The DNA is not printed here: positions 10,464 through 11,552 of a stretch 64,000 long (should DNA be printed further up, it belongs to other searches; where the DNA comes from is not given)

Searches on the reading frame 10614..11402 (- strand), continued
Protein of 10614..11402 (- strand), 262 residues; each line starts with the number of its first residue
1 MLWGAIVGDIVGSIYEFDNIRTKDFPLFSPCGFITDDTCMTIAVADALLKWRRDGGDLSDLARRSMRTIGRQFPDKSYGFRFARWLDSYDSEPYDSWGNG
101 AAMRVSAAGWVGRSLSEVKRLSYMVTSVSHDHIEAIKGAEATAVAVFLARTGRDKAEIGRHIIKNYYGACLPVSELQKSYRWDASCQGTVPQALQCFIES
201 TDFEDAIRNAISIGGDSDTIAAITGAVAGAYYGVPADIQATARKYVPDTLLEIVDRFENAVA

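Call 45: find_encoding_contigs(protein=P0110, flank=5000, max_places=2)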
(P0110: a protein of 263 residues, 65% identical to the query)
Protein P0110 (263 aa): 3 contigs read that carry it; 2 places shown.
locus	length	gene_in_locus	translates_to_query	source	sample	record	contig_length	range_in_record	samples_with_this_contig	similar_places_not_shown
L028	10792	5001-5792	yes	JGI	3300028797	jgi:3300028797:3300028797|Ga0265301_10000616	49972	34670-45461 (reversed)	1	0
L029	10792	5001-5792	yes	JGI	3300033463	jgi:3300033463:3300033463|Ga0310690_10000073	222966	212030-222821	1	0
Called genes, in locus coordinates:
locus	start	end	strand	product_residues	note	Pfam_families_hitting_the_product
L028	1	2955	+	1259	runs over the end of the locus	PF13086:AAA_11 (faint), PF13245:AAA_19, PF13604:AAA_30, PF01443:Viral_helicase1 (weak), PF13538:UvrD_C_2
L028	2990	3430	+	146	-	-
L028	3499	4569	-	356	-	PF01258:zf-dskA_traR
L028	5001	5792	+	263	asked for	PF03747:ADP_ribosyl_GH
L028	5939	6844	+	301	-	-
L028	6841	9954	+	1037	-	-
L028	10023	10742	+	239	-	PF01479:S4 (weak), PF01728:FtsJ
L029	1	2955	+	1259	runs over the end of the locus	PF13086:AAA_11 (faint), PF13245:AAA_19, PF13604:AAA_30, PF01443:Viral_helicase1 (weak), PF13538:UvrD_C_2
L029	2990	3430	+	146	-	-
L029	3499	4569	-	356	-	PF01258:zf-dskA_traR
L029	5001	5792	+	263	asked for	PF03747:ADP_ribosyl_GH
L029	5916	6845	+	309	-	-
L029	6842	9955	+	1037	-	-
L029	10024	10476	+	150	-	PF01479:S4 (weak)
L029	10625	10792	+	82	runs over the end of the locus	-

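Call 47: find_encoding_contigs(protein=P0156, flank=5000, max_places=2)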
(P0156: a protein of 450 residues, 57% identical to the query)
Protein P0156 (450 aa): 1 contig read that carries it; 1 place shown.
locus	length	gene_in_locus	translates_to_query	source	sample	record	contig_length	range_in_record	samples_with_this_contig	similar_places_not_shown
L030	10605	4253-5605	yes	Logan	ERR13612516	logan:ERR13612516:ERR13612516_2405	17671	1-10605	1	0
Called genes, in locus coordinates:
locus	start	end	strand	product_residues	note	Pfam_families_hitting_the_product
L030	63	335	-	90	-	-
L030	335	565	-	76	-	PF01726:LexA_DNA_bind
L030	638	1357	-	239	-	PF01381:HTH_3, PF00717:Peptidase_S24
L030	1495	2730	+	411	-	PF00817:IMS, PF21999:IMS_HHH_1 (weak), PF11799:IMS_C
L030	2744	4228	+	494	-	PF22679:T1R_D3-like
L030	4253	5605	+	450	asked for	PF03747:ADP_ribosyl_GH, PF12161:HsdM_N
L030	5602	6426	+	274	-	PF01522:Polysacc_deac_1, PF10096:DUF2334 (weak)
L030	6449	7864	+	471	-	PF22039:HUTI_composite_bact (weak), PF01979:Amidohydro_1, PF07969:Amidohydro_3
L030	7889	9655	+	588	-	PF01979:Amidohydro_1 (faint), PF07969:Amidohydro_3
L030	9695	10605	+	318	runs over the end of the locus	PF19420:DDAH_eukar, PF02274:ADI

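Call 57: find_related_loci(query=window:10614-11402:-, collection=viral_contigs, flank=5000)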
Query window:10614-11402:- (262 aa) in viral_contigs; peptide patterns used: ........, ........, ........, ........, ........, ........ (x = any residue, [..] = any of these).
5 stretches matched a pattern; 1 encode a relative of the query (tblastn E <= 1e-3); 1 distinct loci.
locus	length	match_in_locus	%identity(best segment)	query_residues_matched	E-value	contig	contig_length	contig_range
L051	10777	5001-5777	41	1-260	4e-63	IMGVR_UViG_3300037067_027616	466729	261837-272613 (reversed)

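Call 58: search_dna_similar(query=window:10614-11402:-, collection=phages, mode=protein, max_evalue=1e-10, max_rows=25)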
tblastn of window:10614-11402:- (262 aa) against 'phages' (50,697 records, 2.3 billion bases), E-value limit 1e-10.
Records with a match: 8; places in all: 8; records where one place covers at least 80% of the query: 8.
Best place of each record, by identity: <60% 8.
By first word of the organism name: uncultured 3; Bacteriophage 2; Porphyromonas 2; Bacteroides 1.
By host as written in the record: - 5; Porphyromonas gingivalis ATCC 49417 2; Bacteroides caecimuris 1.
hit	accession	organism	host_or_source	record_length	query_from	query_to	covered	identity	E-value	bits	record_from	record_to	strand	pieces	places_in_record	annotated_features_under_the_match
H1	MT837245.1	Bacteriophage sp.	human fecal samples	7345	2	259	98%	53.9%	3e-72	245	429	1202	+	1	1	record has no annotation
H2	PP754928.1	Porphyromonas phage phage005b_ATCC49417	Porphyromonas gingivalis ATCC 49417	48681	2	260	99%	44.5%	1e-50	183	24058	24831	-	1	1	ADP-ribosylglycohydrolase | transcriptional regulator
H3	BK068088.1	Porphyromonas phage phage005a_ATCC49417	Porphyromonas gingivalis ATCC 49417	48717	2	260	99%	44.5%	1e-50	183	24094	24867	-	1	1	ADP-ribosylglycohydrolase | transcriptional regulator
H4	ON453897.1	Bacteroides phage Versailles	Bacteroides caecimuris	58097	2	257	98%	42.2%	2e-41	156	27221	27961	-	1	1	ADP-ribosylglycohydrolase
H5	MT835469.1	Bacteriophage sp.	human fecal samples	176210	4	218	82%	38.8%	2e-40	153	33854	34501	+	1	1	record has no annotation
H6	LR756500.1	uncultured phage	metagenomic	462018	2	218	83%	37.6%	4e-42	158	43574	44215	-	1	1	record has no annotation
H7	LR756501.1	uncultured phage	metagenomic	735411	2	218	83%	37.6%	2e-38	148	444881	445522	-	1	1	record has no annotation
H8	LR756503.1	uncultured phage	metagenomic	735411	2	218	83%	37.6%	2e-38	148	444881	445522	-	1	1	record has no annotation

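Call 59: get_annotated_region(hit=H2, flank=5000)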
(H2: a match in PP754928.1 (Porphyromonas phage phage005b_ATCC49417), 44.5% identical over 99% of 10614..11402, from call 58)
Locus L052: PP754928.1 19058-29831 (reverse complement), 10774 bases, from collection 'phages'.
description: Porphyromonas phage phage005b_ATCC49417, complete genome.
organism: Porphyromonas phage phage005b_ATCC49417 (NCBI taxid 3144280)
taxonomy: Viruses
host: Porphyromonas gingivalis ATCC 49417; source: human; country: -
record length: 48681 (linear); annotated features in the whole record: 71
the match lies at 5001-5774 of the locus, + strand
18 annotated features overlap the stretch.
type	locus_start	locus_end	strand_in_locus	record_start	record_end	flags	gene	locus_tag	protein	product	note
CDS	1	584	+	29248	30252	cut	-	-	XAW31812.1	C-type lectin fold protein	DUF1566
CDS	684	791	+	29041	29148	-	-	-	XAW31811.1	hypothetical protein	-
CDS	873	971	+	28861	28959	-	-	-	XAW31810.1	hypothetical protein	-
CDS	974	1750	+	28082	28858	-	-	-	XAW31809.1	anti-repressor protein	-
CDS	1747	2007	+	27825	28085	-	-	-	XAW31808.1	hypothetical protein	-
CDS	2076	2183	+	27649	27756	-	-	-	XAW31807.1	hypothetical protein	-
CDS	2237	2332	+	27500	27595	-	-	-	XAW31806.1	hypothetical protein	-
CDS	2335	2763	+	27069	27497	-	-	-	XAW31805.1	hypothetical protein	-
CDS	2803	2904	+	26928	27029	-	-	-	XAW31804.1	hypothetical protein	-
CDS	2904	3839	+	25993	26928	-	-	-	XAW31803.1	hypothetical protein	-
CDS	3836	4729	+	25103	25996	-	-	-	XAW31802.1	integrase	-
CDS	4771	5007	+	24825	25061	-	-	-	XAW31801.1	transcriptional regulator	-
CDS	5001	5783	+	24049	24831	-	-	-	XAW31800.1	ADP-ribosylglycohydrolase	-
CDS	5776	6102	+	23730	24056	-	-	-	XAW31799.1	hypothetical protein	-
CDS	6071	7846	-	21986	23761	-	-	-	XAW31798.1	minor capsid protein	-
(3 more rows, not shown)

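Call 60: get_annotated_region(hit=H4, flank=5000)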
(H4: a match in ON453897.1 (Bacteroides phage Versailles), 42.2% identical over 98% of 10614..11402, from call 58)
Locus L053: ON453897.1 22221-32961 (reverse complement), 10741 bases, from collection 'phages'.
description: Bacteroides phage Versailles, complete genome.
organism: Bacteroides phage Versailles (NCBI taxid 2951969)
taxonomy: Viruses
host: Bacteroides caecimuris; source: feces; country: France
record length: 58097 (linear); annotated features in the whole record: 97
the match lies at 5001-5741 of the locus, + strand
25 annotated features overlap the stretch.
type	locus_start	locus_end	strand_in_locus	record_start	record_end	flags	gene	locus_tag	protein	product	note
CDS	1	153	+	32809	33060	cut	-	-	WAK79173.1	hypothetical protein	rasttk_feature_creation_tool=/opt/patric-common/ runtime/bin/phanotate version 1.5.0; ...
CDS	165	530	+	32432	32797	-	-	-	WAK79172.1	hypothetical protein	rasttk_feature_creation_tool=/opt/patric-common/ runtime/bin/phanotate version 1.5.0; ...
CDS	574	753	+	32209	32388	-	-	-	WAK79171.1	hypothetical protein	rasttk_feature_creation_tool=/opt/patric-common/ runtime/bin/phanotate version 1.5.0; ...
CDS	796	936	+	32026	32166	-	-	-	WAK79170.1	hypothetical protein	rasttk_feature_creation_tool=/opt/patric-common/ runtime/bin/phanotate version 1.5.0; ...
CDS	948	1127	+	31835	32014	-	-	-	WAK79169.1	hypothetical protein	rasttk_feature_creation_tool=/opt/patric-common/ runtime/bin/phanotate version 1.5.0; ...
CDS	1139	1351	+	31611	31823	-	-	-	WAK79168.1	hypothetical protein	rasttk_feature_creation_tool=/opt/patric-common/ runtime/bin/phanotate version 1.5.0; ...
CDS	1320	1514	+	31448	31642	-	-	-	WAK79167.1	hypothetical protein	rasttk_feature_creation_tool=/opt/patric-common/ runtime/bin/phanotate version 1.5.0; ...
CDS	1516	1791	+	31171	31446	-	-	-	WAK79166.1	hypothetical protein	rasttk_feature_creation_tool=/opt/patric-common/ runtime/bin/phanotate version 1.5.0; ...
CDS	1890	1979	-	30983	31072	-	-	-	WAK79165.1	hypothetical protein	rasttk_feature_creation_tool=/opt/patric-common/ runtime/bin/phanotate version 1.5.0; ...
CDS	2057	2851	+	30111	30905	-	-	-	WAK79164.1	DNA methyltransferase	rasttk_feature_creation_tool=/opt/patric-common/ runtime/bin/phanotate version 1.5.0; HHpred against PHROGS v3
CDS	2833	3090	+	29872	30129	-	-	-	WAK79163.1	hypothetical protein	rasttk_feature_creation_tool=/opt/patric-common/ runtime/bin/phanotate version 1.5.0; ...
CDS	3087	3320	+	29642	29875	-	-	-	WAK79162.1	hypothetical protein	rasttk_feature_creation_tool=/opt/patric-common/ runtime/bin/phanotate version 1.5.0; ...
CDS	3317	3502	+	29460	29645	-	-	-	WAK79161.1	hypothetical protein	rasttk_feature_creation_tool=/opt/patric-common/ runtime/bin/phanotate version 1.5.0; ...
CDS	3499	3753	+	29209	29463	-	-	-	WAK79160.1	hypothetical protein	rasttk_feature_creation_tool=/opt/patric-common/ runtime/bin/phanotate version 1.5.0; ...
CDS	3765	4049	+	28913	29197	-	-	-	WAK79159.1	hypothetical protein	rasttk_feature_creation_tool=/opt/patric-common/ runtime/bin/phanotate version 1.5.0; ...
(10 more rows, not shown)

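Call 89: find_encoding_contigs(protein=P0132, flank=5000, max_places=3)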
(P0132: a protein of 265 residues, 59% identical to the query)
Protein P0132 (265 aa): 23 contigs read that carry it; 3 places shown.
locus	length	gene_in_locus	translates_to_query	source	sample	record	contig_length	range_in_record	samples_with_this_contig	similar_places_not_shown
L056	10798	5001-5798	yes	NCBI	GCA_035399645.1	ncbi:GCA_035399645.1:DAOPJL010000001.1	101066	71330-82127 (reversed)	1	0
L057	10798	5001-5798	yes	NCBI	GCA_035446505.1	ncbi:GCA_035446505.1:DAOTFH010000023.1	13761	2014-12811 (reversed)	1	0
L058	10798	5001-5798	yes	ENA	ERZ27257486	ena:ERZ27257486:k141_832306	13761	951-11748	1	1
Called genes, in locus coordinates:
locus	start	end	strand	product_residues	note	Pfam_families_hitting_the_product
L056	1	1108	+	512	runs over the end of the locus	PF00370:FGGY_N, PF02782:FGGY_C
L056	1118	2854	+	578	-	PF01565:FAD_binding_4, PF02913:FAD-oxidase_C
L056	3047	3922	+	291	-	PF12541:DUF3737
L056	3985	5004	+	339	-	-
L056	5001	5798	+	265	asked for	PF03747:ADP_ribosyl_GH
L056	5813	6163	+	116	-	PF04266:ASCH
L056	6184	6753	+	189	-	PF11667:DUF3267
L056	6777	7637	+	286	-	PF04439:Adenyl_transf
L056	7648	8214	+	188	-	-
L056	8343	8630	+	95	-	PF12840:HTH_20, PF01022:HTH_5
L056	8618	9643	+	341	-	PF03773:ArsP_1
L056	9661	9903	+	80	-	PF13192:Thioredoxin_3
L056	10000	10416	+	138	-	PF01894:YjbQ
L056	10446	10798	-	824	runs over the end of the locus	PF07992:Pyr_redox_2, PF13738:Pyr_redox_3, PF00070:Pyr_redox, PF02852:Pyr_redox_dim, PF00581:Rhodanese, PF01206:TusA, PF13686:DrsE_2, PF02635:DsrE (weak), +2 more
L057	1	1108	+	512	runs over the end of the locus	PF00370:FGGY_N, PF02782:FGGY_C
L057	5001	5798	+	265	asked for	PF03747:ADP_ribosyl_GH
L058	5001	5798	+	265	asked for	PF03747:ADP_ribosyl_GH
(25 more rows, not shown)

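Call 90: find_encoding_contigs(protein=P0154, flank=5000, max_places=3)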
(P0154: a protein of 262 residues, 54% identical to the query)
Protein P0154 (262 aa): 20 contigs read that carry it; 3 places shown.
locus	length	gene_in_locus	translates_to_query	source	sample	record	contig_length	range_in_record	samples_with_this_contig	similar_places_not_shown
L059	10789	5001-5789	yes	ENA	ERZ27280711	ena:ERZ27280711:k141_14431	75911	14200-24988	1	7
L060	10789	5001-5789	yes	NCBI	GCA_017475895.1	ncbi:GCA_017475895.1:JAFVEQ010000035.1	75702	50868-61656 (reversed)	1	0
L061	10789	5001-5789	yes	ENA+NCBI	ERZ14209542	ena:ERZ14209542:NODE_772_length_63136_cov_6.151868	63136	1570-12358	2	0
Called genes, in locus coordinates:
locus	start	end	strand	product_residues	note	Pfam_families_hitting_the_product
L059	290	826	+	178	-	PF03358:FMN_red (weak), PF12682:Flavodoxin_4, PF12641:Flavodoxin_3 (faint)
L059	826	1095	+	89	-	PF12801:Fer4_5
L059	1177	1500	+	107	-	PF12797:Fer4_2 (faint), PF14697:Fer4_21 (faint), PF12838:Fer4_7 (faint), PF13187:Fer4_9 (faint), PF00037:Fer4 (faint), PF13237:Fer4_10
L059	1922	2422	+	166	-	-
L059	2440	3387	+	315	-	PF14088:DUF4268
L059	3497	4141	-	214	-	PF00132:Hexapep, PF14602:Hexapep_2 (weak)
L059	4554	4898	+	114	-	-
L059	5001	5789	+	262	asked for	PF03747:ADP_ribosyl_GH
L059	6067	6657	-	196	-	PF13302:Acetyltransf_3, PF00583:Acetyltransf_1 (faint)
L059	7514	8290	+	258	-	PF18928:DUF5677 (weak)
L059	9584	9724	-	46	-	PF00468:Ribosomal_L34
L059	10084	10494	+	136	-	-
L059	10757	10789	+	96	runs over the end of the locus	-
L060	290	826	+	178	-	PF03358:FMN_red (weak), PF12682:Flavodoxin_4, PF12641:Flavodoxin_3 (faint)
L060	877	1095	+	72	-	PF12801:Fer4_5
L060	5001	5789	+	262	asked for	PF03747:ADP_ribosyl_GH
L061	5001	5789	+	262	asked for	PF03747:ADP_ribosyl_GH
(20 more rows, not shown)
